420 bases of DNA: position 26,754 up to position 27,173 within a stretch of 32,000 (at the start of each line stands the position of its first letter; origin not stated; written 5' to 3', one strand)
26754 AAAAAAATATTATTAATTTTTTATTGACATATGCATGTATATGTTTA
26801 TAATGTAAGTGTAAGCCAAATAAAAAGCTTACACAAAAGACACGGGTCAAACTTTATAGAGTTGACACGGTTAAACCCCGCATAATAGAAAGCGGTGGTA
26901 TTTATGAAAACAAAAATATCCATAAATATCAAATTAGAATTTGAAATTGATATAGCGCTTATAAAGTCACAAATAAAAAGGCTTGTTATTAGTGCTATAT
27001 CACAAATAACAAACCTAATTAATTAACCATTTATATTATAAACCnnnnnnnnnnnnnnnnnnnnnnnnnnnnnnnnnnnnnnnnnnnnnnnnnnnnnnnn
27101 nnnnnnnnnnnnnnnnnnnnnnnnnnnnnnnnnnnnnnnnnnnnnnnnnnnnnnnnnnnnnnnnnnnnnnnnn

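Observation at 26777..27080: Self-contained small-RNA gene antisense to the leader of an RHH-led operon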

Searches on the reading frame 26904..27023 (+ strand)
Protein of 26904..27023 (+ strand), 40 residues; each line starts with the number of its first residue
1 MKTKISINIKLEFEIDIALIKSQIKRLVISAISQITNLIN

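Call 11: search_protein_families(library=pfam, proteins=[window:26904-27023:+], max_evalue=0.1)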
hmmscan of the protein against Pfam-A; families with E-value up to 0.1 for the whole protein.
window:26904-27023:+ (40 aa): 1 family
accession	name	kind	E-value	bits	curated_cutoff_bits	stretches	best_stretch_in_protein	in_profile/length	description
PF03780.18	Asp23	-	0.023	15.5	28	1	3-38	60-95/108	Asp23 family, cell envelope-related function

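Call 39: search_protein_families(library=phrogs, proteins=[window:26904-27023:+], max_evalue=0.01)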
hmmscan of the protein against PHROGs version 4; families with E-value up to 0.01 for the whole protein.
window:26904-27023:+ (40 aa): 0 families

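Call 60: find_homologous_proteins(query=window:26904-27023:+, max_evalue=1)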
Query window:26904-27023:+ (40 aa): 3 proteins with E <= 1 among 3 candidates.
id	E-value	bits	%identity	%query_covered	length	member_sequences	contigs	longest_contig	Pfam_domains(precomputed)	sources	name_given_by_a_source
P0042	3.4e-13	64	95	100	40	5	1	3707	-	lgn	-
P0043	2.2e-10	56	90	98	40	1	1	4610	-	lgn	-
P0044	4.0e-10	55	88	100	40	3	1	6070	-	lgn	-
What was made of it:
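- Tried and rejected: It has only three close relatives among 5.8 billion proteins (call 60).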
